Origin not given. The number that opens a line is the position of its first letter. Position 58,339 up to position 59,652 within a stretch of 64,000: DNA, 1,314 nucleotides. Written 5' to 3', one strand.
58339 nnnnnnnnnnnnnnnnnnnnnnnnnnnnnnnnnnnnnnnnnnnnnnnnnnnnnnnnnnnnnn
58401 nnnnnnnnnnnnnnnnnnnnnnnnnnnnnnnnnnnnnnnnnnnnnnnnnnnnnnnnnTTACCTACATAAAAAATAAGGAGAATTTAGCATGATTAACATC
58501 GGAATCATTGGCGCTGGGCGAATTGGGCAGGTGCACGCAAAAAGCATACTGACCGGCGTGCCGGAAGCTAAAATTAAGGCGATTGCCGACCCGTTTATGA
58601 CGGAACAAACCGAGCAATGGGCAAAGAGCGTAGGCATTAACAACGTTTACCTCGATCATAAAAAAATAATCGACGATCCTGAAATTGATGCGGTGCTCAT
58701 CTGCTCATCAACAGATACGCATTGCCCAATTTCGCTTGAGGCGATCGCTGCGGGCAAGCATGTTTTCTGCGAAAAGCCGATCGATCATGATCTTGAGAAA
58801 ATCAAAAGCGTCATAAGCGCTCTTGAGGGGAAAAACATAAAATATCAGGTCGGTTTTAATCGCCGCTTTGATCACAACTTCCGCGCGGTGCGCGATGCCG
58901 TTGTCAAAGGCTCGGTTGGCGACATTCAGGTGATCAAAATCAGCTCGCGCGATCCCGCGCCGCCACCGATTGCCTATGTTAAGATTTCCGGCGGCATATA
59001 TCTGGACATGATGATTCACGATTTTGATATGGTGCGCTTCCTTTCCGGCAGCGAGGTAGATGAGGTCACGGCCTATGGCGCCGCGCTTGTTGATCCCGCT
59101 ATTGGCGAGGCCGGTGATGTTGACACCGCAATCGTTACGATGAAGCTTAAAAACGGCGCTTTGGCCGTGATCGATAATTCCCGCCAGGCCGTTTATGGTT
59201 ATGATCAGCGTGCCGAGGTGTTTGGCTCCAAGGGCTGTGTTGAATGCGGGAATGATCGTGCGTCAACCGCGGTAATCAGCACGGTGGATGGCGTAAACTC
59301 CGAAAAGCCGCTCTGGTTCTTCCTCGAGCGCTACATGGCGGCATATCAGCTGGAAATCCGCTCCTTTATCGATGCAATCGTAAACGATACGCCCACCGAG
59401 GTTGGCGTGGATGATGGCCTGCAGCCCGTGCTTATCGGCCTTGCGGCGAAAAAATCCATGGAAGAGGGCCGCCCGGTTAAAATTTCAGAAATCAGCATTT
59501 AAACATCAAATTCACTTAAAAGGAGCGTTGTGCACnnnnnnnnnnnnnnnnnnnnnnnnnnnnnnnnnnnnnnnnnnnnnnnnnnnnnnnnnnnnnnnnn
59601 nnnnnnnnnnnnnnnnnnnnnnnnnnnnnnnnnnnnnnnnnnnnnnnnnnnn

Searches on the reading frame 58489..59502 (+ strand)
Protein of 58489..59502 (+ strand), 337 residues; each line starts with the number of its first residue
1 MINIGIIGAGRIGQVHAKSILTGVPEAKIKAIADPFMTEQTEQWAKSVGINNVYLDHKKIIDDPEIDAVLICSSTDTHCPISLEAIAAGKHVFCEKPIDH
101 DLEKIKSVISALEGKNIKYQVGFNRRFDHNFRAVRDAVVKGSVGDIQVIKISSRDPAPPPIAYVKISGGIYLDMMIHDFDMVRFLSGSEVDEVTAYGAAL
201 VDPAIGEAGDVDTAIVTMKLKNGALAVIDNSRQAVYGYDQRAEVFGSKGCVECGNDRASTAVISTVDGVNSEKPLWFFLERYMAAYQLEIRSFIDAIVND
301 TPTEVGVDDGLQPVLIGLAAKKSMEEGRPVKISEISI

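Call 3: search_protein_families(library=pfam, proteins=[window:58489-59502:+], max_evalue=0.001)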
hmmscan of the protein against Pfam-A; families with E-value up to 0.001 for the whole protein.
window:58489-59502:+ (337 aa): 3 families
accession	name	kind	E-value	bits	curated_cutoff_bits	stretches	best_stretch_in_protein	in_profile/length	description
PF22725.1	GFO_IDH_MocA_C3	-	4.5e-28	98.2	27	1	131-251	1-123/124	GFO/IDH/MocA C-terminal domain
PF01408.29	GFO_IDH_MocA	-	9.5e-28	97.7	24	1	2-123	1-120/120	Oxidoreductase family, NAD-binding Rossmann fold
PF02894.22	GFO_IDH_MocA_C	-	1.5e-23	84.1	22.9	1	136-332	2-218/218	Oxidoreductase family, C-terminal alpha/beta domain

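Call 4: search_protein_families(library=ncbifam, proteins=[window:58489-59502:+], max_evalue=0.001)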
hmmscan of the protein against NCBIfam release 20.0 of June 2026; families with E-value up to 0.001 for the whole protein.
window:58489-59502:+ (337 aa): 10 families
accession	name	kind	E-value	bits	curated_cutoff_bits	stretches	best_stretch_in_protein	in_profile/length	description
TIGR04380.1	myo_inos_iolG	equivalog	3.7e-144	479.6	355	1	1-331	1-330/330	inositol 2-dehydrogenase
NF052679.1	InsChiInosDhIolG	equivalog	1.7e-43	149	540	1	2-310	3-305/343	bifunctional inositol 2-dehydrogenase/D-chiro-inositol 1-dehydrogenase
NF040723.1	UDP-GlcNAcDh_Arch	equivalog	7.7e-34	117.6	450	1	2-324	1-301/302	UDP-N-acetylglucosamine 3-dehydrogenase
NF052479.1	LevoglcsnDh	equivalog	2.6e-25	88.9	650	1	2-236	4-251/386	levoglucosan dehydrogenase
NF008607.0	PRK11579.1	subfamily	2.2e-18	66.4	330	1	2-150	5-149/346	oxidoreductase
NF058563.1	BT_2159_fam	equivalog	2.6e-18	66.2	650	1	2-200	1-197/350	disaccharide 3-dehydrogenase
NF058561.1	BT_2158_fam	equivalog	6.8e-13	48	750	1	2-153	36-184/487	glycoside 3-dehydrogenase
NF007574.0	PRK10206.1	equivalog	6.9e-13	48.4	352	1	53-150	53-150/345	oxidoreductase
NF041392.1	XylDh_Gfo6_Halo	equivalog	3.4e-12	45.8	350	1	64-252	81-274/350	D-xylose 1-dehydrogenase Gfo6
NF009830.0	PRK13304.1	equivalog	6.8e-05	22.5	267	1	1-93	1-89/265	aspartate dehydrogenase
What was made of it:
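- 58489..59502 (+): iolG, inositol 2-dehydrogenase (TIGR04380, 480 bits against a cutoff of 355). calls 3, 4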
